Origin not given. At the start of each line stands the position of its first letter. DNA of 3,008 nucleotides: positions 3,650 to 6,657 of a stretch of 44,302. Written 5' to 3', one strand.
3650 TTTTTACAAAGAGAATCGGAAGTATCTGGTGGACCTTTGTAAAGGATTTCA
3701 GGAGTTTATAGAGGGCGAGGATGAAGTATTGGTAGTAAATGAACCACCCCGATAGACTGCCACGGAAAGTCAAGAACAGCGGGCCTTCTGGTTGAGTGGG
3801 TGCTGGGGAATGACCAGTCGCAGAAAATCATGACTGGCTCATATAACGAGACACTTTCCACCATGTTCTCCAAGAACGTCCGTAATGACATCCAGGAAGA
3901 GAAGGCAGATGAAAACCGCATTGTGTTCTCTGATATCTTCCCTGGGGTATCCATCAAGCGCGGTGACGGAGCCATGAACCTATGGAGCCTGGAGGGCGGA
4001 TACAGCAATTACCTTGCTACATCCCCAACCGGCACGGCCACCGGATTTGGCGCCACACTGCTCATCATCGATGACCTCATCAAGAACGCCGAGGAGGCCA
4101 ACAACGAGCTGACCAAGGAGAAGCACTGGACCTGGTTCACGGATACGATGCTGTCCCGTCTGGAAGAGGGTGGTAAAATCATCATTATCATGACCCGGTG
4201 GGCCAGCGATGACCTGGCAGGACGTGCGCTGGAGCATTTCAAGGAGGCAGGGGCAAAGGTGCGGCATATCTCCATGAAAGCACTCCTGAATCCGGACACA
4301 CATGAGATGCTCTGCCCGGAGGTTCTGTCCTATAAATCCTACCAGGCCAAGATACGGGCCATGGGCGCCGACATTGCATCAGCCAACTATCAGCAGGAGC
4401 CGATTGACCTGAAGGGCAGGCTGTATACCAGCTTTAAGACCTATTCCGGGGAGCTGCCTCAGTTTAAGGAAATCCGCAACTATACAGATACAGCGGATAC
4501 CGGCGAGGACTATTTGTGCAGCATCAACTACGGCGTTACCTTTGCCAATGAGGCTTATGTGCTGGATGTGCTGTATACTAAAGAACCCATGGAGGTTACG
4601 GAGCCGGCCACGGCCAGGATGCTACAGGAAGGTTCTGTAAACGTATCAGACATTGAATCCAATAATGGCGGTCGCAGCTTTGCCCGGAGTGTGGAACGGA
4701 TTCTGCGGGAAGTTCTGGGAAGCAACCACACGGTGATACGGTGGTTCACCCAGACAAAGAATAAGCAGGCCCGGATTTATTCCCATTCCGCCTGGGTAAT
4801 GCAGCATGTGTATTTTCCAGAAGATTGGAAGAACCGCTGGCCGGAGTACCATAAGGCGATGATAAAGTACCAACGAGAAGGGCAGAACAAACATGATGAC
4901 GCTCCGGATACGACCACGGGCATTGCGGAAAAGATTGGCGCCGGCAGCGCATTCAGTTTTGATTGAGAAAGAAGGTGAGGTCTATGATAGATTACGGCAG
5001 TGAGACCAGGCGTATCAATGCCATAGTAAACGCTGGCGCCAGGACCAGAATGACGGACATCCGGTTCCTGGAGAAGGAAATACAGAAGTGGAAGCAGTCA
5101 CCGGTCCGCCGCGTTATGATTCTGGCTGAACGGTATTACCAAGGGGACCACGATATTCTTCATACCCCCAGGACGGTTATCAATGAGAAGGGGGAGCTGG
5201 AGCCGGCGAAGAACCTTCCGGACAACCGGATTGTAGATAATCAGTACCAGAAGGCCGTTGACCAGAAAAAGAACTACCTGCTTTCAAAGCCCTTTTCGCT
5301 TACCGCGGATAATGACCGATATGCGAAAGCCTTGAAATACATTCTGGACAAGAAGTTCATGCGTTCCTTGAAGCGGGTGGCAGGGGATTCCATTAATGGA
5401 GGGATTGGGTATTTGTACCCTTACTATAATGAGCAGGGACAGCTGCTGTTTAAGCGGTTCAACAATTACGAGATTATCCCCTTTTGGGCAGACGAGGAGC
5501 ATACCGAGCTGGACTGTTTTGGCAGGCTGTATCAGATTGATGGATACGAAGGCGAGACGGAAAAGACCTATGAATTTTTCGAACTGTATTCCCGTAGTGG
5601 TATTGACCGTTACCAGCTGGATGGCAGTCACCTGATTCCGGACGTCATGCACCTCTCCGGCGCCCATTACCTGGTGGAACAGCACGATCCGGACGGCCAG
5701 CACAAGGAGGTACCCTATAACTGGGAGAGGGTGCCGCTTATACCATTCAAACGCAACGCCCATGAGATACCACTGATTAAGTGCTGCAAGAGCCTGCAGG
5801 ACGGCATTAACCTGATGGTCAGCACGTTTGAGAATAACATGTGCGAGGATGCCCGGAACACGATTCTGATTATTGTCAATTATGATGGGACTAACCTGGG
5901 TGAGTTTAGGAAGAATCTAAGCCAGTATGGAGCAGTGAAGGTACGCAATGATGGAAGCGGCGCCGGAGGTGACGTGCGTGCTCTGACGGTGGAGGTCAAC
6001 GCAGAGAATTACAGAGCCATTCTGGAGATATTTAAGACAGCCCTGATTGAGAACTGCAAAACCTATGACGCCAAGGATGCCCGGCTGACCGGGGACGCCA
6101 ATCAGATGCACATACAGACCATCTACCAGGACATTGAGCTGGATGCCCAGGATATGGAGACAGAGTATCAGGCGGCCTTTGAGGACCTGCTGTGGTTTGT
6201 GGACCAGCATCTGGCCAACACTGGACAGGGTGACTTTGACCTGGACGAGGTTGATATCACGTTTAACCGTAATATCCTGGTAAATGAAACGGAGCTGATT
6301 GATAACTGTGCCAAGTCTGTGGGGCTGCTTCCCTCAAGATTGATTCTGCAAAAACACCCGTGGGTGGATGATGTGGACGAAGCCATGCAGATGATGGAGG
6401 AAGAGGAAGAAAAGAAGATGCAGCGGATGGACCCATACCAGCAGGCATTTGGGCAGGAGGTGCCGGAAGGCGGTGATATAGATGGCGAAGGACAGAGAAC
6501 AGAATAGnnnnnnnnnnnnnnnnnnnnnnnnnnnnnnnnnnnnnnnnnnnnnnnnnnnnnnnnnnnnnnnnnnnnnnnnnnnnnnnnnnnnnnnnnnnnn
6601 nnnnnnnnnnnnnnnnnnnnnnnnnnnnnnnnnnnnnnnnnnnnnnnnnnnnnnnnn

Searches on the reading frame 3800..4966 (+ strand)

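Call 3: search_protein_families(library=pfam, proteins=[window:3800-4966:+], max_evalue=1)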
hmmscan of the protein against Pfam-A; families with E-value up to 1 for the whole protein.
window:3800-4966:+ (388 aa): 2 families
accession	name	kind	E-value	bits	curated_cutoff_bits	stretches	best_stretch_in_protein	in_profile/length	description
PF03237.21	Terminase_6N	-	0.00014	22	22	1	18-185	28-194/215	Terminase large subunit, T4likevirus-type, N-terminal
PF22530.2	Terminase-T7_RNaseH-like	-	0.0016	19.1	27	1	230-335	2-104/108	Terminase Bacteriophage T7, Ribonuclease H-like domain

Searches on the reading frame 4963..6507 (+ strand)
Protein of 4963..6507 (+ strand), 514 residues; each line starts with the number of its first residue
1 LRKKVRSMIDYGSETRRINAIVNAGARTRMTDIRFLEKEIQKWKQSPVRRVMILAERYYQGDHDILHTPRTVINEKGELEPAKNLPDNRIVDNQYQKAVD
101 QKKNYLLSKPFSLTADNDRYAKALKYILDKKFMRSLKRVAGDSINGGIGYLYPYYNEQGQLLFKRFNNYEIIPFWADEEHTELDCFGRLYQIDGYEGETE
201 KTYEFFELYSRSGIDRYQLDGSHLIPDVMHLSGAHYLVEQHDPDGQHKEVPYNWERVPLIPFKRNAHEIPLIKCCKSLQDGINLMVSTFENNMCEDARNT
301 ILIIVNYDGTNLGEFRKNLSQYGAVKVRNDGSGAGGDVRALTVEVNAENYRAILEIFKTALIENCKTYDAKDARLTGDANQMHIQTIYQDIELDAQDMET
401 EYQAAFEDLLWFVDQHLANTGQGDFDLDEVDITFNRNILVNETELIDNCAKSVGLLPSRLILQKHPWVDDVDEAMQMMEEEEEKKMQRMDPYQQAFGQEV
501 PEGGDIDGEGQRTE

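Call 76: search_dna_similar(query=window:4963-6507:+, collection=phages, mode=protein, max_rows=12)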
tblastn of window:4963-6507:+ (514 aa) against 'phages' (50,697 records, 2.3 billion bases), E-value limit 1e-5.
Records with a match: 212; places in all: 212; records where one place covers at least 80% of the query: 175.
Best place of each record, by identity: <60% 212.
By first word of the organism name: Staphylococcus 76; Clostridium 30; Bacillus 19; Streptococcus 15; Lactobacillus 14; Lactococcus 14; Brevibacillus 11; Carnobacterium 5; Listeria 5; Bacteriophage 4; and 10 more.
By host as written in the record: - 32; Staphylococcus aureus 20; Staphylococcus epidermidis 13; Clostridium perfringens 12; Brevibacillus laterosporus 11; Lactococcus lactis 10; Bacillus subtilis 9; Lactobacillus helveticus 6; and 63 more.
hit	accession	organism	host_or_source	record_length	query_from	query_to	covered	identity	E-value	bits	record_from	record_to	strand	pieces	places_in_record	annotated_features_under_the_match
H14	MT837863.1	Bacteriophage sp.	human fecal samples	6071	2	511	99%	49.7%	5e-155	491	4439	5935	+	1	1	record has no annotation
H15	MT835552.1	Bacteriophage sp.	human fecal samples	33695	19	496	93%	45.4%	5e-126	411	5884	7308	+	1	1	record has no annotation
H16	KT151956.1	Brevibacillus phage Osiris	Brevibacillus laterosporus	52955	13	492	93%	42.0%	1e-111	369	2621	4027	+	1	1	putative portal protein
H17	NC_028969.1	Brevibacillus phage Osiris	Brevibacillus laterosporus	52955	13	492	93%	42.0%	1e-111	369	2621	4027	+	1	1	portal protein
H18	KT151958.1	Brevibacillus phage Powder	Brevibacillus laterosporus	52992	13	492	93%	42.0%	1e-111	369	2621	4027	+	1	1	putative portal protein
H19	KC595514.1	Brevibacillus phage Jimmer2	Brevibacillus laterosporus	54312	13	492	93%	42.0%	1e-111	369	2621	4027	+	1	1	portal protein, SPP1 family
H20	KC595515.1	Brevibacillus phage Jimmer1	Brevibacillus laterosporus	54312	13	492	93%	42.0%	1e-111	369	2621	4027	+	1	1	portal protein, SPP1 family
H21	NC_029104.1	Brevibacillus phage Jimmer1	Brevibacillus laterosporus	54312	13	492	93%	42.0%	1e-111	369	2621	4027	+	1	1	portal protein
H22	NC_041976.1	Brevibacillus phage Jimmer2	Brevibacillus laterosporus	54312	13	492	93%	42.0%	1e-111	369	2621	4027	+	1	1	portal protein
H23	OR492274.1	Fusobacterium phage phiPaco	Fusobacterium necrophorum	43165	32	473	86%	44.6%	5e-113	374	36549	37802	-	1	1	portal protein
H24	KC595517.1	Brevibacillus phage Abouo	Brevibacillus laterosporus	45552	13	492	93%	39.8%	5e-105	350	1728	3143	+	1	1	portal protein, SPP1 family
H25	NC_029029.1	Brevibacillus phage Abouo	Brevibacillus laterosporus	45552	13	492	93%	39.8%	5e-105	350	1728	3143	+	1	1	portal protein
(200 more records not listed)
